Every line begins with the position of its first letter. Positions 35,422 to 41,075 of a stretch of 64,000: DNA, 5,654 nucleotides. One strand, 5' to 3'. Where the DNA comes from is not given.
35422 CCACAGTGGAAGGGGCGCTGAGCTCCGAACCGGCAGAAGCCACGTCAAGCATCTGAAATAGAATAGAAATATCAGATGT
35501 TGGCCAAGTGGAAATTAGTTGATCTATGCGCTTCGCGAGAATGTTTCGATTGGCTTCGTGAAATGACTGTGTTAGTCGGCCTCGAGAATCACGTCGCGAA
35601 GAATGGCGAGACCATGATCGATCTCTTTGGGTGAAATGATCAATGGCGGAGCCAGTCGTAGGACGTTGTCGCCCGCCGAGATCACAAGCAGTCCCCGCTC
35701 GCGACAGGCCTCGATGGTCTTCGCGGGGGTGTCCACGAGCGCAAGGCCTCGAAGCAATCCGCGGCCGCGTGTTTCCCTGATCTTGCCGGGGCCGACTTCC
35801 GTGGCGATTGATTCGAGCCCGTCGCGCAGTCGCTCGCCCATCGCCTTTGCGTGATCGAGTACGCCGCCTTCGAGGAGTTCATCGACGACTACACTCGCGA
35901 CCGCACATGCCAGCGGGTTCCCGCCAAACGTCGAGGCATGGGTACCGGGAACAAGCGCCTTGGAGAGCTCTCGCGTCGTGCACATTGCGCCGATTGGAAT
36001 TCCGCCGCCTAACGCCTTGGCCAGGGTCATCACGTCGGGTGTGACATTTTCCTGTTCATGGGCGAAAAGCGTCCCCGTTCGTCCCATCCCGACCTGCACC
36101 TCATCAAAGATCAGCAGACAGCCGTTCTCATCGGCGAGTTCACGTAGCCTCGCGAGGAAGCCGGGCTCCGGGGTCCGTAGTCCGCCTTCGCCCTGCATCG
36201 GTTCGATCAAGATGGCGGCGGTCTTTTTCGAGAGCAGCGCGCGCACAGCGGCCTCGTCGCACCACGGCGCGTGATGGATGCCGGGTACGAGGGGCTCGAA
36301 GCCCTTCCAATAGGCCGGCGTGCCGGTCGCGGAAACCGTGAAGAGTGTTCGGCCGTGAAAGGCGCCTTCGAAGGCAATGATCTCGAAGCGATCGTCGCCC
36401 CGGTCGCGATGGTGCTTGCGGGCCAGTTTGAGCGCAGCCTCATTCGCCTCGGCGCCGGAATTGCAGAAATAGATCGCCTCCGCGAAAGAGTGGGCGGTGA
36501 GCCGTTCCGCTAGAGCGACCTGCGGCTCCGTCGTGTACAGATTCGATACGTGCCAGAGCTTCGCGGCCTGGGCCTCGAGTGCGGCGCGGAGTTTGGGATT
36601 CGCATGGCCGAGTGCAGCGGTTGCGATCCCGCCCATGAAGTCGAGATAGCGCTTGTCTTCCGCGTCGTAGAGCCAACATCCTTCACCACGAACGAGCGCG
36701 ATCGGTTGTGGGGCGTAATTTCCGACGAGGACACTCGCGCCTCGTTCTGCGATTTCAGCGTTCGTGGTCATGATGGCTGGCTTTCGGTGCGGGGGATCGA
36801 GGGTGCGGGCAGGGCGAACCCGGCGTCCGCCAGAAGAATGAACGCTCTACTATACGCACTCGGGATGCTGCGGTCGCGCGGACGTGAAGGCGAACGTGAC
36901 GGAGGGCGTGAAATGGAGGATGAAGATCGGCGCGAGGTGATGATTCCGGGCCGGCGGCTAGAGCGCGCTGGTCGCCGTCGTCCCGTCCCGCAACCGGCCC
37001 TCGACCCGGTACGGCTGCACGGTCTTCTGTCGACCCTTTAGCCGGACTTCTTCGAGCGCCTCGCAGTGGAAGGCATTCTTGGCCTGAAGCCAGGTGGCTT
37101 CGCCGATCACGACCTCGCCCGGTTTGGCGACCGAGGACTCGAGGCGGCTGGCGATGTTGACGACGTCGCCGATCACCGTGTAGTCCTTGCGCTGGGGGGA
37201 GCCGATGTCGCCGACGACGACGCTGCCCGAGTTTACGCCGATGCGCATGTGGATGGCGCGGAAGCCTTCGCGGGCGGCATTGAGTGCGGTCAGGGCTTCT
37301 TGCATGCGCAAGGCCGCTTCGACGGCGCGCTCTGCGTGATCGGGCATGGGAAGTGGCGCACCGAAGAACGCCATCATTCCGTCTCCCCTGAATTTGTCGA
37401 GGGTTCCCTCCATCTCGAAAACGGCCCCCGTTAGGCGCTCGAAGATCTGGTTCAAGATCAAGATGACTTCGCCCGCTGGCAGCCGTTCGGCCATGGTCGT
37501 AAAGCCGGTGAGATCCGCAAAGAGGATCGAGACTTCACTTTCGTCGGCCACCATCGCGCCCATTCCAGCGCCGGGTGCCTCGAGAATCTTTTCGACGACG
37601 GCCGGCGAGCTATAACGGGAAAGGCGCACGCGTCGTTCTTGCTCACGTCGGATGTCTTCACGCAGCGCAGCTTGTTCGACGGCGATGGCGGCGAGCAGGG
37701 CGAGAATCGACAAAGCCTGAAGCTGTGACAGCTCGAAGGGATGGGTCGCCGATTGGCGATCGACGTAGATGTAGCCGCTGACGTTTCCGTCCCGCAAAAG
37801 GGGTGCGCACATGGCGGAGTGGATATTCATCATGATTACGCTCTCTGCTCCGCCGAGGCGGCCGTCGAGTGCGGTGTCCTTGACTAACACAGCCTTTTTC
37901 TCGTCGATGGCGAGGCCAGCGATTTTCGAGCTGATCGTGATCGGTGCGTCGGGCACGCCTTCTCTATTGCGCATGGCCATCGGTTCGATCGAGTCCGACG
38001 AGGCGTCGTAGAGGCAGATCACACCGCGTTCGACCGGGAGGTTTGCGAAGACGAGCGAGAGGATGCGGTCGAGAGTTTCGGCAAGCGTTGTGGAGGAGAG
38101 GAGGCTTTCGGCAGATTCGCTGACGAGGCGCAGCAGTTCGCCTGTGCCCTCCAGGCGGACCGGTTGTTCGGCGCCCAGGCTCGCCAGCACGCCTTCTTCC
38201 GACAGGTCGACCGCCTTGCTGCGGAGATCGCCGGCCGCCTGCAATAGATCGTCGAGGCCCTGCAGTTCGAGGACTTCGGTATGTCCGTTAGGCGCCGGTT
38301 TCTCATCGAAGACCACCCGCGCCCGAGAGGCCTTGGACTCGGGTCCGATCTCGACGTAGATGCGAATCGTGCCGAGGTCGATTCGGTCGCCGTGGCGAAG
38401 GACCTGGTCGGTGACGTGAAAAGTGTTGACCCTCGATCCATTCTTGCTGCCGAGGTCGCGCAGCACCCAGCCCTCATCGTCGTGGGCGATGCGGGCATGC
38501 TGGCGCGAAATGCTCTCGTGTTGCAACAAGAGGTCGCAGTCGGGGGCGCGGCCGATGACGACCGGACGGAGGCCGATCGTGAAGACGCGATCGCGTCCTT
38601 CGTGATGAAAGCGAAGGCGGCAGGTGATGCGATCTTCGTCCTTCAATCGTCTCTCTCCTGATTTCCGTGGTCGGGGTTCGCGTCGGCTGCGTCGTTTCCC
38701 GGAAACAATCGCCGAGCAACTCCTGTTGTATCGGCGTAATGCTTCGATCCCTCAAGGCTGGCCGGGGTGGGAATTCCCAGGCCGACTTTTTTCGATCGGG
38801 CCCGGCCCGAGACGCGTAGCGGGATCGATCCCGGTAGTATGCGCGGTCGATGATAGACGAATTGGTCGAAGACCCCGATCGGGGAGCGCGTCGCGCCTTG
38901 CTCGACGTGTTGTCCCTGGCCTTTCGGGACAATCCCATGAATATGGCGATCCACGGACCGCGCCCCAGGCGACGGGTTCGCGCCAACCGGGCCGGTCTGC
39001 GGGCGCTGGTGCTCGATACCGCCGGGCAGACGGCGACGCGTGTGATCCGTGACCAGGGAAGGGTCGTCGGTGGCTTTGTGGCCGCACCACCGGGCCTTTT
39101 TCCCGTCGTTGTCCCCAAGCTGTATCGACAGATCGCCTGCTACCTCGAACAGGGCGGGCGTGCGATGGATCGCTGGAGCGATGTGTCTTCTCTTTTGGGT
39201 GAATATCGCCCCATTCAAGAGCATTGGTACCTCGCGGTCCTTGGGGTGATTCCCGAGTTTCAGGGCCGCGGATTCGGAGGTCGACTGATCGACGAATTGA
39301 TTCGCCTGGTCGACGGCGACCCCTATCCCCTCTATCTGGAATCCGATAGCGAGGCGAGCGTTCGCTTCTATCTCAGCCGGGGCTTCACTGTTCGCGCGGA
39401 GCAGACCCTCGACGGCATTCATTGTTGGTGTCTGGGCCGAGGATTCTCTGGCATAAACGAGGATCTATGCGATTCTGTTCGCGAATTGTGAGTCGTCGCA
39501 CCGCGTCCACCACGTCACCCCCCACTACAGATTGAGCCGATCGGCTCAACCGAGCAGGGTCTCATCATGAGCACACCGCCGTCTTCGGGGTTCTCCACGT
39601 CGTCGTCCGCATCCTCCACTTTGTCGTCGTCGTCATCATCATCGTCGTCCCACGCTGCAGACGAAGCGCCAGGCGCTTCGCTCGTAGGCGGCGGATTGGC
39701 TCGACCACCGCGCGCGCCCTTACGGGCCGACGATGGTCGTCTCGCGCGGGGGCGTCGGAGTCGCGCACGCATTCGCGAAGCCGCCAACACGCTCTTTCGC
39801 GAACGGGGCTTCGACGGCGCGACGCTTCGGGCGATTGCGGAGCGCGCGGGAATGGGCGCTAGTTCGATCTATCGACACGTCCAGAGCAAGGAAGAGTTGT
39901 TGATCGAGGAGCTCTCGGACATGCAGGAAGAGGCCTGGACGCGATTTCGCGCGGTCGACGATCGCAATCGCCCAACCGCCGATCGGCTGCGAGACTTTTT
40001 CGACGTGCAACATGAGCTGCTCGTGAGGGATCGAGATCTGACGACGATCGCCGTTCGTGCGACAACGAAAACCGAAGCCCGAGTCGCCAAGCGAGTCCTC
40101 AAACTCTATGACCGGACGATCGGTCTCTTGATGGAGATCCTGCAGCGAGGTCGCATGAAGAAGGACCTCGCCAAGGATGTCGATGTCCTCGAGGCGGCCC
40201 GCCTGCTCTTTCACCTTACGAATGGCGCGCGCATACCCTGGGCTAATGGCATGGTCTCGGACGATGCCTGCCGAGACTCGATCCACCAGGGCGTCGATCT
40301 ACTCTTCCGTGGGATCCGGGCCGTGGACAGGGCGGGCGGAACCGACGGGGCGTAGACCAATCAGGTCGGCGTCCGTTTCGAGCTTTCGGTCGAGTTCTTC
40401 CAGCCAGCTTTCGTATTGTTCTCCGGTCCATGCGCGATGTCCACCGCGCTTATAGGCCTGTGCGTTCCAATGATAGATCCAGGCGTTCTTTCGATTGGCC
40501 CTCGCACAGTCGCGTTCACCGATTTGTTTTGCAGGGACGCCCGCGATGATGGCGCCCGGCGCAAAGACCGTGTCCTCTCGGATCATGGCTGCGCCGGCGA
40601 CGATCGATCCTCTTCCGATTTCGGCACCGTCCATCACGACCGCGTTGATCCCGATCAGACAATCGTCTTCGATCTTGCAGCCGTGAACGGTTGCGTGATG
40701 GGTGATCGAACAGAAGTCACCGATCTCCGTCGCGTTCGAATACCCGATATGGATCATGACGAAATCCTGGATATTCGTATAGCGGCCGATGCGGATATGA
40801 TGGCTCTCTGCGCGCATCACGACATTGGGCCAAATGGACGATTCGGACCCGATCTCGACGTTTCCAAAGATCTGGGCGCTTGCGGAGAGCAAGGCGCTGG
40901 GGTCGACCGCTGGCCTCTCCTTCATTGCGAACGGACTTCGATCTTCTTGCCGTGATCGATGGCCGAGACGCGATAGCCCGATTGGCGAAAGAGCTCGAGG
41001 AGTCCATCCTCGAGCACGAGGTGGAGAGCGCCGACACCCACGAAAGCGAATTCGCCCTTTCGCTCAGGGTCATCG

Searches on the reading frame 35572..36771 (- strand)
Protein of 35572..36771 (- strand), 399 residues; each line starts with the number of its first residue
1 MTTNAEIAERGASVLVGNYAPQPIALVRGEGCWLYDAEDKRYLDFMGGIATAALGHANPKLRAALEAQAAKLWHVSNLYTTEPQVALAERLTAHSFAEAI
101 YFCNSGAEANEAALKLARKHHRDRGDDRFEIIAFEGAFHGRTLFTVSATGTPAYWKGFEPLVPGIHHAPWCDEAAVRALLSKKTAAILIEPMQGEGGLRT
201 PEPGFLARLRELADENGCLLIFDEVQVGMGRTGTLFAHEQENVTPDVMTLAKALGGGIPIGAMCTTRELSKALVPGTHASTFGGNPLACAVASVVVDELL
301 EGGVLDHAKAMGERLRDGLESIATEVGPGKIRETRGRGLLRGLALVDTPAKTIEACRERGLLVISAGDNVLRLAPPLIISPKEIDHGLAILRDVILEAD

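Call 75: search_protein_families(library=pfam, proteins=[window:35572-36771:-], max_evalue=0.0001)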
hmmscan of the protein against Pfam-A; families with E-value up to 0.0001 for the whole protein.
window:35572-36771:- (399 aa): 1 family
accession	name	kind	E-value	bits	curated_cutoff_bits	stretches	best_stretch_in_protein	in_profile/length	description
PF00202.27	Aminotran_3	-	5.2e-119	398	30.5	1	21-395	8-403/403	Aminotransferase class-III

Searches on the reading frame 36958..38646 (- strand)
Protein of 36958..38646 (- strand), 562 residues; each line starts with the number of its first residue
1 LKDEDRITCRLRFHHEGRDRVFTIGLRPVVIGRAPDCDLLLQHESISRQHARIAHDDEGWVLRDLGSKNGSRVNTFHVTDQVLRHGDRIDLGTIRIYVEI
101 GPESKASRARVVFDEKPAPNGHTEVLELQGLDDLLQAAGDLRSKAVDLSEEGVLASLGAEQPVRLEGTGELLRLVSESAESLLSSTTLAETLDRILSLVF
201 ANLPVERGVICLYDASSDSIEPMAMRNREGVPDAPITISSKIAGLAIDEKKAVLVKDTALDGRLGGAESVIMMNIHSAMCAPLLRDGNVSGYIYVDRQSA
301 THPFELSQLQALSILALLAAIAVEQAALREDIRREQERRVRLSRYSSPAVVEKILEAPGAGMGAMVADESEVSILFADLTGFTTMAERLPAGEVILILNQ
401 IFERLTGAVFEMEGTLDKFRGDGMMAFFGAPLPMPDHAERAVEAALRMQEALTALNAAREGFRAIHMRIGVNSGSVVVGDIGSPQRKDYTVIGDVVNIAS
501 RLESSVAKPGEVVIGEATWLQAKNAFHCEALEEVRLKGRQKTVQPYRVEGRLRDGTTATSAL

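Call 75: search_protein_families(library=pfam, proteins=[window:36958-38646:-], max_evalue=0.0001)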
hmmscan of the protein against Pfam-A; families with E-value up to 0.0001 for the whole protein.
window:36958-38646:- (562 aa): 6 families
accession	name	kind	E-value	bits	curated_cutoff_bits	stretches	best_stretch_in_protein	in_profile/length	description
PF00211.25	Guanylate_cyc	-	5.4e-30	104.8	21.9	1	369-542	6-176/183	Adenylate and Guanylate cyclase catalytic domain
PF00498.31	FHA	-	1.4e-20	73.9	20.7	1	29-92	1-67/67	FHA domain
PF16697.10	Yop-YscD_cpl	-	3.5e-16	59.7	33.2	1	25-96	15-88/94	Inner membrane component of T3SS, cytoplasmic domain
PF01590.32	GAF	-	2.3e-12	48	22.4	1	188-323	2-133/133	GAF domain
PF13185.12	GAF_2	-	5.6e-10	40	28.6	1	186-324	2-136/136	GAF domain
PF13492.12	GAF_3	-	2.3e-08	35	27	1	188-325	2-129/129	GAF domain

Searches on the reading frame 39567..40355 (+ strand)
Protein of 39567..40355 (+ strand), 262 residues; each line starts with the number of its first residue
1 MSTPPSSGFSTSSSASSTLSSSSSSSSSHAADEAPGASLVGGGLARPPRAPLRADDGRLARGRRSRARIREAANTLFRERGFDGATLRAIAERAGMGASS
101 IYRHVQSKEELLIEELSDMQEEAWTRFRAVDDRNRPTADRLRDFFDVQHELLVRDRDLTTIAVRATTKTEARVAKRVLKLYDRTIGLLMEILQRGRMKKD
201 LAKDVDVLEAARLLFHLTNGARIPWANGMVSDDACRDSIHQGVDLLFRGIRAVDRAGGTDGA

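Call 75: search_protein_families(library=pfam, proteins=[window:39567-40355:+], max_evalue=0.0001)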
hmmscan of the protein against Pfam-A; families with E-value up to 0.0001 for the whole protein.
window:39567-40355:+ (262 aa): 2 families
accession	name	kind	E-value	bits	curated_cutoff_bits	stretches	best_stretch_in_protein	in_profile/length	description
PF00440.29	TetR_N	-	9.2e-15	54.6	24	1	69-114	1-46/47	Bacterial regulatory proteins, tetR family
PF17932.6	TetR_C_24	-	3.4e-05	24.5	26.4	1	136-220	3-86/114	Tetracyclin repressor-like, C-terminal domain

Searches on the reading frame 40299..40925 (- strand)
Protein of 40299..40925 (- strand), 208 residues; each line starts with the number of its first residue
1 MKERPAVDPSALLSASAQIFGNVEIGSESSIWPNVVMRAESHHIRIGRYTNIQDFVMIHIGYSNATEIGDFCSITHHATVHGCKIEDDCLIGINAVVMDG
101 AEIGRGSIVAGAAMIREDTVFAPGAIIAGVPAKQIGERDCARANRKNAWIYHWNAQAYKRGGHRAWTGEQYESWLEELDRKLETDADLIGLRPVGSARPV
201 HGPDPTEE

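Call 75: search_protein_families(library=pfam, proteins=[window:40299-40925:-], max_evalue=0.0001)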
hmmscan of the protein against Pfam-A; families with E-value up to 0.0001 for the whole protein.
window:40299-40925:- (208 aa): 3 families
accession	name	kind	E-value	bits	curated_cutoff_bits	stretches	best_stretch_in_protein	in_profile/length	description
PF00132.30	Hexapep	-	5.6e-17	61.1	27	1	82-115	1-34/36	Bacterial transferase hexapeptide (six repeats)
PF25084.1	LbH_EIF2B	-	1.3e-08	35.2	54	2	11-105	10-101/105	EIF2B subunit epsilon LbH domain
PF14602.12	Hexapep_2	-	2.6e-05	24.3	27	1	84-110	3-27/34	Hexapeptide repeat of succinyl-transferase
